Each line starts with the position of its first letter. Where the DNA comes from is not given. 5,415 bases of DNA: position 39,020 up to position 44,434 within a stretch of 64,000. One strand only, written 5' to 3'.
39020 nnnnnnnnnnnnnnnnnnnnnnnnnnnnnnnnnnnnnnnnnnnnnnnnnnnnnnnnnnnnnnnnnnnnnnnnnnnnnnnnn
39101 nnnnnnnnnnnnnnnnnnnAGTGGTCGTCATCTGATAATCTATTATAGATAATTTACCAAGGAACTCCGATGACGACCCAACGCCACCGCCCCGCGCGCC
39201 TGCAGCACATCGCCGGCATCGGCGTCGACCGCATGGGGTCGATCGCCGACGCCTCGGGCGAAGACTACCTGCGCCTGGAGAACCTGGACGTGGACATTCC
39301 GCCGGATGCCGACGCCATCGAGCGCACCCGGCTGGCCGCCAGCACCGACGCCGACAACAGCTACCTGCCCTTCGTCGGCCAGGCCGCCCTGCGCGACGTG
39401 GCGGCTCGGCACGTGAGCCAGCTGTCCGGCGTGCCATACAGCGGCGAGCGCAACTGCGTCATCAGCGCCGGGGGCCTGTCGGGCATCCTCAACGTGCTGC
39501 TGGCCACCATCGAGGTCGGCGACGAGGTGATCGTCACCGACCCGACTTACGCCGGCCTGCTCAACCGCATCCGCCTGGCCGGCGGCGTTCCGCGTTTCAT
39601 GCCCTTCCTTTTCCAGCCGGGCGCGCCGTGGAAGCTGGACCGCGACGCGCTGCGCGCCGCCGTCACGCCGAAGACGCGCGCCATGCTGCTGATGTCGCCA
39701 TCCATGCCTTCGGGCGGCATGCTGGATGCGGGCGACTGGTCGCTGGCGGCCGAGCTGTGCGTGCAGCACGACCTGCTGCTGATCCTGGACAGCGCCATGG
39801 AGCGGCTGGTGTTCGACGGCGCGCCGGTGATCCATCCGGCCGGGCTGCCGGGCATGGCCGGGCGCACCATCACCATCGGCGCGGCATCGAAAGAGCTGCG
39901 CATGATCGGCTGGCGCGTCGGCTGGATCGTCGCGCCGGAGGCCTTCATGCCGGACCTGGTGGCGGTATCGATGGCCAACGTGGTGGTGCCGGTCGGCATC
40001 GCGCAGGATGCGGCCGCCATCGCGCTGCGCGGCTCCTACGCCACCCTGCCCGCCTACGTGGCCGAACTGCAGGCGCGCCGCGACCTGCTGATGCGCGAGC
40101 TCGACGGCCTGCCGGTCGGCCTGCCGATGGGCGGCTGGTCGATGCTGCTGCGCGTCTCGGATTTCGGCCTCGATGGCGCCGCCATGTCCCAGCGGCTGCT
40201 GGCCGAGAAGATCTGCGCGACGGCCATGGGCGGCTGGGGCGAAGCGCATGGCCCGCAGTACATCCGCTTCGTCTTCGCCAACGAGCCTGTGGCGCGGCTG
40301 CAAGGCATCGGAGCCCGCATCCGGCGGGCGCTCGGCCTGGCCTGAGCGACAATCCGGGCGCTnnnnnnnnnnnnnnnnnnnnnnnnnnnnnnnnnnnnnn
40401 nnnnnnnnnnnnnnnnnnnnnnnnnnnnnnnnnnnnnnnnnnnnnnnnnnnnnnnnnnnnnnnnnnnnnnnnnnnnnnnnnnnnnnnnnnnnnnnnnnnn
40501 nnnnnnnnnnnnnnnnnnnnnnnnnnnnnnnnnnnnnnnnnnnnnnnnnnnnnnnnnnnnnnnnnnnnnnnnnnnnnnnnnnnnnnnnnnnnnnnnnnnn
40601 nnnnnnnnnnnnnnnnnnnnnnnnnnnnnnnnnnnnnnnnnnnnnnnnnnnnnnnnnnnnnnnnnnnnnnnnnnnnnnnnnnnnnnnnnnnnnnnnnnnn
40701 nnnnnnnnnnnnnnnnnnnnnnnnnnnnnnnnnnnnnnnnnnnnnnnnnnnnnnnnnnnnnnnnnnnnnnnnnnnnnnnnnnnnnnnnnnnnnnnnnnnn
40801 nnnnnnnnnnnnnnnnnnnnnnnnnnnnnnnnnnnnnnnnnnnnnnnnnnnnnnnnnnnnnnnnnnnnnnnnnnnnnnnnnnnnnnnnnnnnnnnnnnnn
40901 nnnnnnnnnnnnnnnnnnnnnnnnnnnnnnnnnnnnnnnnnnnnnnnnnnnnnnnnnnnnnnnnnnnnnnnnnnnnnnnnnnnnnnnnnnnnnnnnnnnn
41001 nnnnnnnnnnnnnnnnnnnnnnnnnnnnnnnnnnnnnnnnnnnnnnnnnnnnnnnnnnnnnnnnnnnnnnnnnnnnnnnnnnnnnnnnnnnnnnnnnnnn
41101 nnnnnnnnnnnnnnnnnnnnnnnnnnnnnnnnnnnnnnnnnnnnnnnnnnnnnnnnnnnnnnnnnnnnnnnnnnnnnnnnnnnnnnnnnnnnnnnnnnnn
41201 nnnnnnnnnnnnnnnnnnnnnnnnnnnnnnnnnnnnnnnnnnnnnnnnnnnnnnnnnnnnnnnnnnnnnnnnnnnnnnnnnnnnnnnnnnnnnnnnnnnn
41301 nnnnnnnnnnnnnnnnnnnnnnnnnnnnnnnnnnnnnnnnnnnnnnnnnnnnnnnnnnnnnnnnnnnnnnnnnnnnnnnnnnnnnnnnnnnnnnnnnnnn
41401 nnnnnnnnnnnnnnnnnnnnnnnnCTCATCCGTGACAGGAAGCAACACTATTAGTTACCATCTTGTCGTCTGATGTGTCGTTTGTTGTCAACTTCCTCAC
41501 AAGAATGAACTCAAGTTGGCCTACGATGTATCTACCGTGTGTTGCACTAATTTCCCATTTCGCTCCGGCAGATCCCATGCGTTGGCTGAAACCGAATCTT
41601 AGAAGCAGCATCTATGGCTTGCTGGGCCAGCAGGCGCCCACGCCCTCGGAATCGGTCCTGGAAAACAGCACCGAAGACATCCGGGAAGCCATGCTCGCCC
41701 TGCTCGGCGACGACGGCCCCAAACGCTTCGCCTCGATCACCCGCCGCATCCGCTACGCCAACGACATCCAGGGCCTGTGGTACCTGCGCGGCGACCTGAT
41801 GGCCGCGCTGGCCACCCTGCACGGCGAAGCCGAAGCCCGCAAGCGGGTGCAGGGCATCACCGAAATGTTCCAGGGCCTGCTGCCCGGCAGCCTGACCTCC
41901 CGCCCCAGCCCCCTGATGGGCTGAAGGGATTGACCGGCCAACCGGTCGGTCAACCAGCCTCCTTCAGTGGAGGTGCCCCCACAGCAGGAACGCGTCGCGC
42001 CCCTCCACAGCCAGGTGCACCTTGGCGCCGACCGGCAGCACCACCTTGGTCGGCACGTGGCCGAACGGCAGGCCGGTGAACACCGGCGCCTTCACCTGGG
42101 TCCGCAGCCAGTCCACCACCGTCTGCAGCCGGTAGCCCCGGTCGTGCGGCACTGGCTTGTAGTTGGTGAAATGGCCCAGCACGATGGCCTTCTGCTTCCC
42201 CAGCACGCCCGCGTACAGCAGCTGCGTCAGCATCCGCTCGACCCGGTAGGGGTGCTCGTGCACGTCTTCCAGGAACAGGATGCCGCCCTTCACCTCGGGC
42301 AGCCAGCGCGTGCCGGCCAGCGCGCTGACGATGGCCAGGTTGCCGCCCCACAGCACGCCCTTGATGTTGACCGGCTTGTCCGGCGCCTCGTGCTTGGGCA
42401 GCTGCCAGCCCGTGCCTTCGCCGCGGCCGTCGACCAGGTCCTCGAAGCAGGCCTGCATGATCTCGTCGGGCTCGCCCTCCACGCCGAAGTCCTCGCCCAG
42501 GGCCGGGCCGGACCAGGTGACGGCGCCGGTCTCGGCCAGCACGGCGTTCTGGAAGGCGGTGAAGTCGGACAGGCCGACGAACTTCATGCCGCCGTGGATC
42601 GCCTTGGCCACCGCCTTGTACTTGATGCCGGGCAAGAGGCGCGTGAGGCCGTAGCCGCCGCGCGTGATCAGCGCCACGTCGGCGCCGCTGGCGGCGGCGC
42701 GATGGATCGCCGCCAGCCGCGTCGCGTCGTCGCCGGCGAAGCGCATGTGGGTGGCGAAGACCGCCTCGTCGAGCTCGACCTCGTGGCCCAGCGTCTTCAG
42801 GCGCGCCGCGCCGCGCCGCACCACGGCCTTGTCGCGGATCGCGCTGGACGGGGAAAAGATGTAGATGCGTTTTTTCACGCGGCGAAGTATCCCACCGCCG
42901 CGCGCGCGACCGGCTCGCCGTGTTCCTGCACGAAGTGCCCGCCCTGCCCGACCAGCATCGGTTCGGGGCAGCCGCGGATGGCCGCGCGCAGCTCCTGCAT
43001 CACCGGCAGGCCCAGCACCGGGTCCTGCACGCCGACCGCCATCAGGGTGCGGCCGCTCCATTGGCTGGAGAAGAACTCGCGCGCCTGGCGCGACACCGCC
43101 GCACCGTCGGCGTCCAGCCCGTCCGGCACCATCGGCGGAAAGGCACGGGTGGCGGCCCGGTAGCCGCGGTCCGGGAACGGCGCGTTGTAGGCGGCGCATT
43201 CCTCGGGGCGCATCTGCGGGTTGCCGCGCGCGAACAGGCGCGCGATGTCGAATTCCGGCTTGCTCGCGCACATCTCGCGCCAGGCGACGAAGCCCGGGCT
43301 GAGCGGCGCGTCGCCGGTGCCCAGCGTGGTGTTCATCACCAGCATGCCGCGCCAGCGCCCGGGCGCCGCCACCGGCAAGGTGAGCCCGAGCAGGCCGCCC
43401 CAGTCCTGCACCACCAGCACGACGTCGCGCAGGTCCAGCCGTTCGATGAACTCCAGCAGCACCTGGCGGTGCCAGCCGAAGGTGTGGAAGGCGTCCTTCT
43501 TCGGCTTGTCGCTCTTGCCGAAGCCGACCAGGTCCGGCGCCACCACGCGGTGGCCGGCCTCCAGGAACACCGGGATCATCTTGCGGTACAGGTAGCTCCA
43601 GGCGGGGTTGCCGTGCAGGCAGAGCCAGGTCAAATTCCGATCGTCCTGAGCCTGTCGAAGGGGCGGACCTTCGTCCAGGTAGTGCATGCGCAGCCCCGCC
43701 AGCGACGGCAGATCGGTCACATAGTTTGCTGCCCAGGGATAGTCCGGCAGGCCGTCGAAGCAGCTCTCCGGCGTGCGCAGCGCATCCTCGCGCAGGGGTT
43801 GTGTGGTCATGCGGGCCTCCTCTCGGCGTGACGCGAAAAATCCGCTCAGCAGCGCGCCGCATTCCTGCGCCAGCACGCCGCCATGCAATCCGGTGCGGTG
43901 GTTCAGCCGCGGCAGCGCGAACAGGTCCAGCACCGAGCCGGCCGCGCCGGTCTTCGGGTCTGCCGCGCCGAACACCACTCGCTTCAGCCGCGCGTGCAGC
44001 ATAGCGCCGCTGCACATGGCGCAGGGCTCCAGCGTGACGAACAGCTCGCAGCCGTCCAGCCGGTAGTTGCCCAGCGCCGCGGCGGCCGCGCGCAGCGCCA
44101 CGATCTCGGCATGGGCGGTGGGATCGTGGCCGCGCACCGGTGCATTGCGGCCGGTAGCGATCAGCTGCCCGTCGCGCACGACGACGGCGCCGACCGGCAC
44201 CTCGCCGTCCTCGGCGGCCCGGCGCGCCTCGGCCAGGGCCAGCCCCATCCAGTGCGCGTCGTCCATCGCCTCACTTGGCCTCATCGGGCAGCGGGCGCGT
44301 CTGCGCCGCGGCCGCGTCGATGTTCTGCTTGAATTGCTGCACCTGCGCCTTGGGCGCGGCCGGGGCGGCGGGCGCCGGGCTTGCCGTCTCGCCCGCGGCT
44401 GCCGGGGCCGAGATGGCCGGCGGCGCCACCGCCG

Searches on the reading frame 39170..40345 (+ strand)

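Call 47: search_protein_families(library=pfam, proteins=[window:39170-40345:+], max_evalue=0.001)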
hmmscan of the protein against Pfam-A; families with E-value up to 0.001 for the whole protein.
window:39170-40345:+ (391 aa): 3 families
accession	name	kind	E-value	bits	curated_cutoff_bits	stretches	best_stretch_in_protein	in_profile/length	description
PF00155.27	Aminotran_1_2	-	1.8e-34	119.9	19.7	1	47-373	20-350/361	Aminotransferase class I and II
PF01041.23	DegT_DnrJ_EryC1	-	1.1e-07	31.8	19.8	1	90-209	36-147/360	DegT/DnrJ/EryC1/StrS aminotransferase family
PF01053.26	Cys_Met_Meta_PP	-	1.4e-05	24.3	27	1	93-210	67-176/381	Cys/Met metabolism PLP-dependent enzyme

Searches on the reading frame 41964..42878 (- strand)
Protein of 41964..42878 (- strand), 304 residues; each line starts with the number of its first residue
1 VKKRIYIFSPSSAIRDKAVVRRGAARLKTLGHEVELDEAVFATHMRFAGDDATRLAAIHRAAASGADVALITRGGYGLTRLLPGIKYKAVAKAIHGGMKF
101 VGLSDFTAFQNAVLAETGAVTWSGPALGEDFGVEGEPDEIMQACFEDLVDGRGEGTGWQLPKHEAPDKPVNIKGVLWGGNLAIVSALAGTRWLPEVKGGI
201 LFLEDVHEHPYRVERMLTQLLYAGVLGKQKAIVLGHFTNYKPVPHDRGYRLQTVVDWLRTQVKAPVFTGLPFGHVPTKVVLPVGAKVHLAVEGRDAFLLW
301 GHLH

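Call 47: search_protein_families(library=pfam, proteins=[window:41964-42878:-], max_evalue=0.001)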
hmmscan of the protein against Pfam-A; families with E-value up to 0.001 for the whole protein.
window:41964-42878:- (304 aa): 2 families
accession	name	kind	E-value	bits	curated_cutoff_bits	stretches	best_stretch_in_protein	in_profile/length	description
PF17676.7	Peptidase_S66C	-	6.7e-34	117.5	23.7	1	173-289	1-120/120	LD-carboxypeptidase C-terminal domain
PF02016.21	Peptidase_S66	-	2.4e-22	79.8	25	1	5-124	1-121/121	LD-carboxypeptidase N-terminal domain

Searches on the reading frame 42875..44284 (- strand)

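Call 47: search_protein_families(library=pfam, proteins=[window:42875-44284:-], max_evalue=0.001)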
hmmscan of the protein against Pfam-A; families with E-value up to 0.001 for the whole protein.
window:42875-44284:- (469 aa): 5 families
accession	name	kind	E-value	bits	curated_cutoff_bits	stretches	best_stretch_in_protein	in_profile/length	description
PF14437.12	MafB19-deam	-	3.2e-36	124.8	27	1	7-154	1-142/142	MafB19-like deaminase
PF00383.29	dCMP_cyt_deam_1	-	3.2e-28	98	25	1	9-106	4-101/102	Cytidine and deoxycytidylate deaminase zinc-binding region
PF00561.26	Abhydrolase_1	-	3.3e-22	79.8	25.8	1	221-454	4-242/245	alpha/beta hydrolase fold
PF12697.13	Abhydrolase_6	-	5.8e-13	50.4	26.3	1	221-462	2-217/217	Alpha/beta hydrolase family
PF14439.12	Bd3614-deam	-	6.6e-07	29.8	38.5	1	31-114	11-97/113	Bd3614-like deaminase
